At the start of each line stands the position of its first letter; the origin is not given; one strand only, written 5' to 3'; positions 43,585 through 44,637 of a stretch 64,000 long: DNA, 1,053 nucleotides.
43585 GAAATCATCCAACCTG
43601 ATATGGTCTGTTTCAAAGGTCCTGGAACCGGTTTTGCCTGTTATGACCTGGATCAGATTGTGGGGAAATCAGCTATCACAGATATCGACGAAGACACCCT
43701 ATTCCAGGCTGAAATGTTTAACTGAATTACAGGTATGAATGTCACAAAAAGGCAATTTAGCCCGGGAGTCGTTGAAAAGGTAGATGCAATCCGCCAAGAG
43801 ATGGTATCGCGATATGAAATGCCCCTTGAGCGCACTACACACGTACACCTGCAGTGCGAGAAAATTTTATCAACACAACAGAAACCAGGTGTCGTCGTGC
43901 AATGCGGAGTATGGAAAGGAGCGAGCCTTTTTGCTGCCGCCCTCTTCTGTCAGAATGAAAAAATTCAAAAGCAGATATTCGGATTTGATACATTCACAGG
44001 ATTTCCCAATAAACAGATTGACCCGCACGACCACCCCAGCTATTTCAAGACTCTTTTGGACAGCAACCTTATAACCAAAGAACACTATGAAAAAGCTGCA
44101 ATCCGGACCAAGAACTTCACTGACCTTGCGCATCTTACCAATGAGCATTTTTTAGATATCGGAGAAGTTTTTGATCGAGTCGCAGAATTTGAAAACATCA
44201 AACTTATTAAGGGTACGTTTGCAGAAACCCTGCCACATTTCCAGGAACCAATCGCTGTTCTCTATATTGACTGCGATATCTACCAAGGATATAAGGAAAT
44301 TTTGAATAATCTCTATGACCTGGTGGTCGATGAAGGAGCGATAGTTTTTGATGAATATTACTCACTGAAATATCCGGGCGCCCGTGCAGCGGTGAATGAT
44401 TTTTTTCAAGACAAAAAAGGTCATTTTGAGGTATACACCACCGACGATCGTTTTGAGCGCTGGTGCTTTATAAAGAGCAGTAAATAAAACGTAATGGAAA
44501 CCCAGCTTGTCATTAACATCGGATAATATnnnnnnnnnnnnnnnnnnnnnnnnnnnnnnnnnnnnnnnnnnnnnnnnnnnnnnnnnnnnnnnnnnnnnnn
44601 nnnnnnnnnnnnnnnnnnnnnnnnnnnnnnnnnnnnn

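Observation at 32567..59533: A roughly 27 kb methylation-rich glycan locus: ABC-transporter-dependent pathway with seven SAM methyltransferases, a nonulosonic-acid module and a GDP-aminodeoxyhexose module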

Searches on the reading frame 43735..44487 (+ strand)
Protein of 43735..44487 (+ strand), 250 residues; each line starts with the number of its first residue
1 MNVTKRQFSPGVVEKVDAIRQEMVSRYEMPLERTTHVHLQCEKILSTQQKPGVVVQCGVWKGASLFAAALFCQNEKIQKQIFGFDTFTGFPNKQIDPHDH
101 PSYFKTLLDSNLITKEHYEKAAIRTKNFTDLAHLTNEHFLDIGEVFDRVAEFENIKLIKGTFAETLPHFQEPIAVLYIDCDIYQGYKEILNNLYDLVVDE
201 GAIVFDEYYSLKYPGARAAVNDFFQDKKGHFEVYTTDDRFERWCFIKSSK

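Call 4: search_protein_families(library=pfam, proteins=[window:43735-44487:+], max_evalue=0.001)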
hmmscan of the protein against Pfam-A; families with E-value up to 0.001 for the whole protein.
window:43735-44487:+ (250 aa): 2 families
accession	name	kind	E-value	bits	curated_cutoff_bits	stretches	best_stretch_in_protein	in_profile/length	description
PF05711.17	TylF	-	1.7e-22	80.4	23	2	153-230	173-249/264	Macrocin-O-methyltransferase (TylF)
PF13578.12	Methyltransf_24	-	1.3e-12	49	26.3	1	55-208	1-105/105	Methyltransferase domain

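Call 12: search_protein_families(library=ncbifam, proteins=[window:43735-44487:+], max_evalue=0.001)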
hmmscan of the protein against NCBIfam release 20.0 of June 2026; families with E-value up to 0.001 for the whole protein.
window:43735-44487:+ (250 aa): 0 families

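Call 15: find_homologous_proteins(query=window:43735-44487:+, max_evalue=0.00001)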
Query window:43735-44487:+ (250 aa): 91 proteins with E <= 0.00001 among 868 candidates.
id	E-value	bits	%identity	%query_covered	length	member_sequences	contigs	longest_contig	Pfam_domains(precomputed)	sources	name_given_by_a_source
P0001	1.8e-160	550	95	100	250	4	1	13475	PF05711.18,PF13578.13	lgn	-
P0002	3.5e-111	389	66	100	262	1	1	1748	PF05711.18,PF13578.13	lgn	-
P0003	4.6e-82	293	52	98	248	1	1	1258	PF05711.18,PF13578.13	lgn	-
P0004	2.0e-81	291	52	99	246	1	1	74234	PF05711.18,PF13578.13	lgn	-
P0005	4.5e-79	284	52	99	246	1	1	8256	PF05711.18,PF13578.13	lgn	-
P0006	2.7e-78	281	49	99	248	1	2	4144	PF05711.18,PF13578.13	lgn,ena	-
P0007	9.7e-78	279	50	99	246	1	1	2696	PF05711.18,PF13578.13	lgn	-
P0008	3.0e-77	278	49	99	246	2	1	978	PF05711.18,PF13578.13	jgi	jgi:hypothetical protein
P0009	8.6e-77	276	49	99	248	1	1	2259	PF05711.18,PF13578.13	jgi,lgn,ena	-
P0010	1.0e-76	276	50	99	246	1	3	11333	PF05711.18,PF13578.13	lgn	-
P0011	2.6e-74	268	50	96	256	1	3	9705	PF05711.18,PF13578.13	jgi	-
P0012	8.2e-74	266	51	95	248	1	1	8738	PF05711.18,PF13578.13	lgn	-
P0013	1.8e-72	262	48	98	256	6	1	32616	PF05711.18,PF13578.13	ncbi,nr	ncbi:MAG: class I SAM-dependent methyltransferase [Phycisphaerae bacterium]|nr:class I SAM-dependent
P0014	1.2e-71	259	48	96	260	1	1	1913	PF05711.18,PF13578.13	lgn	-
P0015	1.7e-71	259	47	99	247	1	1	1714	PF05711.18,PF13578.13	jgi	jgi:hypothetical protein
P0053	5.9e-57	211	44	99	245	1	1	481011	PF05711.18,PF13578.13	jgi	jgi:hypothetical protein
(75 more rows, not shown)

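Call 16: find_encoding_contigs(protein=P0004, flank=10000, max_places=1)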
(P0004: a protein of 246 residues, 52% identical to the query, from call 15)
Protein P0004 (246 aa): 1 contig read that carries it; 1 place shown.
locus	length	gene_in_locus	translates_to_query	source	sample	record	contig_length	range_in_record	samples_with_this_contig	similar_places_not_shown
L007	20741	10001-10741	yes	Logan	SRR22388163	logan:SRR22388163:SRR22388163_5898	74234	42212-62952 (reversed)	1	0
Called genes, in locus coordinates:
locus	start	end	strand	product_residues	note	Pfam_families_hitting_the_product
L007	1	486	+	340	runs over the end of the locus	PF01370:Epimerase, PF02719:Polysacc_synt_2 (weak), PF04321:RmlD_sub_bind, PF16363:GDP_Man_Dehyd, PF01073:3Beta_HSD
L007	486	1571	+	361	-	PF00534:Glycos_transf_1, PF13692:Glyco_trans_1_4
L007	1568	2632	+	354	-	-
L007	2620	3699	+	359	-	-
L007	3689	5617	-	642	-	-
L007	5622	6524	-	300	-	-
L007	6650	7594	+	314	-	PF01073:3Beta_HSD, PF01370:Epimerase, PF02719:Polysacc_synt_2 (faint), PF16363:GDP_Man_Dehyd, PF13460:NAD_binding_10 (weak)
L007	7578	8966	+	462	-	PF00535:Glycos_transf_2, PF13641:Glyco_tranf_2_3 (faint)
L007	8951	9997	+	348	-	PF03102:NeuB, PF08666:SAF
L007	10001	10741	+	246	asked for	PF05711:TylF (weak), PF13578:Methyltransf_24, PF05711:TylF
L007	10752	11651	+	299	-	PF13489:Methyltransf_23, PF13847:Methyltransf_31, PF08241:Methyltransf_11, PF08242:Methyltransf_12, PF13649:Methyltransf_25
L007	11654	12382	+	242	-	PF02348:CTP_transf_3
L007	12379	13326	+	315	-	PF00389:2-Hacid_dh, PF02826:2-Hacid_dh_C, PF03446:NAD_binding_2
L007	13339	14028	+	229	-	PF08241:Methyltransf_11, PF13649:Methyltransf_25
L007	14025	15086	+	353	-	PF01370:Epimerase, PF04321:RmlD_sub_bind, PF16363:GDP_Man_Dehyd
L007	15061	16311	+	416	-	PF01943:Polysacc_synt, PF13440:Polysacc_synt_3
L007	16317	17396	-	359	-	PF13692:Glyco_trans_1_4 (weak), PF00534:Glycos_transf_1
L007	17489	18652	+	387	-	PF00534:Glycos_transf_1, PF13692:Glyco_trans_1_4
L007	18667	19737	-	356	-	PF01041:DegT_DnrJ_EryC1, PF00266:Aminotran_5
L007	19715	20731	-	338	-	PF01073:3Beta_HSD, PF01370:Epimerase, PF02719:Polysacc_synt_2, PF04321:RmlD_sub_bind, PF16363:GDP_Man_Dehyd, PF07993:NAD_binding_4 (weak)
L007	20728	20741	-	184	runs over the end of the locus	PF00908:dTDP_sugar_isom (faint)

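Call 17: find_encoding_contigs(protein=P0013, flank=10000, max_places=1)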
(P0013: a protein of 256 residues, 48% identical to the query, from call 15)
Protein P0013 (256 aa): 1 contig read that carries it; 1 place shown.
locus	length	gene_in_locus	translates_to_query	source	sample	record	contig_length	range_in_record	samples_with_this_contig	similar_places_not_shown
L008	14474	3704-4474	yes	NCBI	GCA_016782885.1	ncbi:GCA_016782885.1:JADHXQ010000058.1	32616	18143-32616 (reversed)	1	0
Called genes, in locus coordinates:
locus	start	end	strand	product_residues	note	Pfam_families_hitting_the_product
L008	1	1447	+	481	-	PF00389:2-Hacid_dh, PF02826:2-Hacid_dh_C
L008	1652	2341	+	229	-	PF03102:NeuB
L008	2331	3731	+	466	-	PF00535:Glycos_transf_2, PF10111:Glyco_tranf_2_2, PF13641:Glyco_tranf_2_3, PF02348:CTP_transf_3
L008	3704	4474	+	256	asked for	PF05711:TylF, PF13578:Methyltransf_24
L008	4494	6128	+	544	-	PF13714:PEP_mutase, PF12804:NTP_transf_3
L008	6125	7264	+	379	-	-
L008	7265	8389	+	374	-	PF00465:Fe-ADH, PF13685:Fe-ADH_2 (weak), PF25137:ADH_Fe_C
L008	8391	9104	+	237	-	PF00483:NTP_transferase, PF12804:NTP_transf_3, PF20202:DUF6564 (weak)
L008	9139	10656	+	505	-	PF02310:B12-binding, PF04055:Radical_SAM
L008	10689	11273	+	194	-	PF01583:APS_kinase, PF13238:AAA_18, PF13671:AAA_33 (faint)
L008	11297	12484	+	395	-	PF13469:Sulfotransfer_3, PF00685:Sulfotransfer_1 (weak)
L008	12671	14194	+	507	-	PF02310:B12-binding, PF04055:Radical_SAM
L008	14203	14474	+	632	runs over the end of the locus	-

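Call 18: find_encoding_contigs(protein=P0053, flank=10000, max_places=1)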
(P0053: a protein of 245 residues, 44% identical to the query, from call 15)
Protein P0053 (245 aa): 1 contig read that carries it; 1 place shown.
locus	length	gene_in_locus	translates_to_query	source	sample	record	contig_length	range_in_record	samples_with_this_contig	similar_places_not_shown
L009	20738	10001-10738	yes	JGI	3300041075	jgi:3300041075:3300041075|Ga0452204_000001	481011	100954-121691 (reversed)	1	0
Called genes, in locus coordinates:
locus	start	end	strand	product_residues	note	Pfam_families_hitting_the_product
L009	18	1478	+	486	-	PF02310:B12-binding, PF04055:Radical_SAM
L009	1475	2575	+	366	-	-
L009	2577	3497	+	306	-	PF13469:Sulfotransfer_3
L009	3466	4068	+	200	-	PF00535:Glycos_transf_2, PF10111:Glyco_tranf_2_2, PF13641:Glyco_tranf_2_3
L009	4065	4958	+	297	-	PF13489:Methyltransf_23, PF13847:Methyltransf_31, PF08241:Methyltransf_11, PF08242:Methyltransf_12, PF13649:Methyltransf_25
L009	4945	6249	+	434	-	PF16254:DUF4910, PF09940:DUF2172, PF16221:HTH_47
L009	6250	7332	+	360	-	-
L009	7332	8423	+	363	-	-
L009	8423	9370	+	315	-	PF00389:2-Hacid_dh, PF02826:2-Hacid_dh_C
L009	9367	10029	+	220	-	PF13641:Glyco_tranf_2_3, PF00535:Glycos_transf_2, PF10111:Glyco_tranf_2_2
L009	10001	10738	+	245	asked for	PF05711:TylF, PF13578:Methyltransf_24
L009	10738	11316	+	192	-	PF13489:Methyltransf_23, PF08241:Methyltransf_11, PF08242:Methyltransf_12 (weak), PF13649:Methyltransf_25 (faint), PF13847:Methyltransf_31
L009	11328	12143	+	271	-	PF03102:NeuB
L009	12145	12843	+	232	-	PF02348:CTP_transf_3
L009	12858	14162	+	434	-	PF00202:Aminotran_3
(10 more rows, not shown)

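Call 21: search_solved_structures(query=window:43735-44487:+, max_evalue=0.01)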
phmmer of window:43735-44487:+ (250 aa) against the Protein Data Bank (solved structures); distinct sequences matched with E-value up to 0.01: 9.
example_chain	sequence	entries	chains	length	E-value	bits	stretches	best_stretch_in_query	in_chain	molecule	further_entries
5i10_A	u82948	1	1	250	3.1e-09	40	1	153-223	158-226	Probable O-methyltransferase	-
4cdz_A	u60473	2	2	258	3.7e-09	39.7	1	153-223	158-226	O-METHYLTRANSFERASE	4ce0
4gf5_A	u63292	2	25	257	4.6e-09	39.4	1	48-221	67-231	CalS11 | TDP-rhamnose 3'-O-methyltransferase (CalS11)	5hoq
3tos_A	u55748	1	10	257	4.6e-09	39.4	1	48-221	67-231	CalS11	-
4x7y_B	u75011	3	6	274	5.1e-09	39.3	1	41-232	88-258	Mycinamicin III 3''-O-methyltransferase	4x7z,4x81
4x7v_A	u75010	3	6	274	5.2e-09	39.2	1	41-232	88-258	Mycinamicin III 3''-O-methyltransferase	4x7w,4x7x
4x7u_A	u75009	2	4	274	5.4e-09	39.2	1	43-232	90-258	Mycinamicin III 3''-O-methyltransferase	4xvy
4xvz_A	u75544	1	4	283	5.7e-09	39.1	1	41-232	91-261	Mycinamicin III 3''-O-methyltransferase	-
2wk1_A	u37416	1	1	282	3.4e-08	36.6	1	153-223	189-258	NOVP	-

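Call 27: find_related_loci(query=A1, collection=genome_contigs, flank=10000)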
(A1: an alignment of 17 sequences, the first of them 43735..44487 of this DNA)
Query A1 (250 aa) in genome_contigs; peptide patterns used: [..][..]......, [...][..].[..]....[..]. (x = any residue, [..] = any of these).
150 stretches matched a pattern; 88 encode a relative of the query (tblastn E <= 1e-3); the best 80 are kept; 80 distinct loci.
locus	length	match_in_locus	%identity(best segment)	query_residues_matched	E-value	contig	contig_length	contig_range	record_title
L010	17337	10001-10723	49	8-250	1e-77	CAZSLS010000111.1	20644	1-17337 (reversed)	MAG TPA_asm: uncultured Planctomycetaceae bacterium isolate SRP260945_co1_237 genome assembly, contig: NODE_4010_length_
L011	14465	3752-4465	49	8-247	9e-77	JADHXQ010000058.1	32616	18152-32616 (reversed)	MAG: Phycisphaerae bacterium isolate BS750m-G57 BS-750m-C1548, whole genome shotgun sequence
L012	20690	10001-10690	39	17-247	3e-53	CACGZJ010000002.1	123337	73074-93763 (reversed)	uncultured Bacteroidetes bacterium isolate AG-426-I09 genome assembly, contig: AG-426-I09_NODE_2, whole genome shotgun s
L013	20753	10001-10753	32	2-243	8e-29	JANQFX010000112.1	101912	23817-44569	MAG: Thiohalocapsa sp. isolate PL23b_bin.21 k99_1635541, whole genome shotgun sequence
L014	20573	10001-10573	31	16-227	3e-28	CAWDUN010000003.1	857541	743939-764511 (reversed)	MAG: uncultured Verrucomicrobiae bacterium isolate MFD05442.bin.1.45 genome assembly, contig: contig_8369, whole genome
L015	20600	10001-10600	31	13-227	3e-27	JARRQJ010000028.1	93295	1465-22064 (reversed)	MAG: Gammaproteobacteria bacterium isolate Spart_199_MAG scaffold_394, whole genome shotgun sequence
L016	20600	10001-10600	33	13-227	8e-27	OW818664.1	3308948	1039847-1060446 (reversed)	metagenome genome assembly, chromosome: 1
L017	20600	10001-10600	32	13-227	1e-26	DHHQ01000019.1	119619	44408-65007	MAG TPA_asm: Thiobacillus denitrificans isolate UBA4768 UBA4768_contig_9, whole genome shotgun sequence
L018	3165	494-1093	32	13-227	1e-26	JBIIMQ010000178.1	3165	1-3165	MAG: Candidatus Nitrotoga sp. isolate ME2002-07-17pf_3300034102_group1_bin222 Rohwer_bin2343_scaffold_47646_c1, whole ge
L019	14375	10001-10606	31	45-243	1e-26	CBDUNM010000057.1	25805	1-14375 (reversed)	MAG TPA_asm: uncultured Chromatiales bacterium isolate SRR22808130_binner13_Refined_37 genome assembly, contig: ERZ25043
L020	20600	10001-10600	32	13-227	1e-26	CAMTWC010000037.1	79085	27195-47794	MAG: uncultured Gammaproteobacteria bacterium isolate G05_MAG_00002 genome assembly, contig: G05_MAG_00002_000000000041,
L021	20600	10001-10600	32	13-227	4e-26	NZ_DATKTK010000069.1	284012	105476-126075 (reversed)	MAG: Sulfuricella sp. isolate SMAG_U14079 k141_1429200, whole genome shotgun sequence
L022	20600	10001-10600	32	13-227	4e-26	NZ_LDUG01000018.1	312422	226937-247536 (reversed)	Thiobacillus denitrificans strain RG RG18, whole genome shotgun sequence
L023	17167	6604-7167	32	16-227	9e-26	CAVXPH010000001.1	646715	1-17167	MAG: uncultured beta proteobacterium isolate MFD04570.bin.1.112 genome assembly, contig: contig_114182, whole genome sho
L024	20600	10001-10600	32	13-227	2e-25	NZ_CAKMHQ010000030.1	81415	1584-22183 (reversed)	Candidatus Nitrotoga sp. 1052, whole genome shotgun sequence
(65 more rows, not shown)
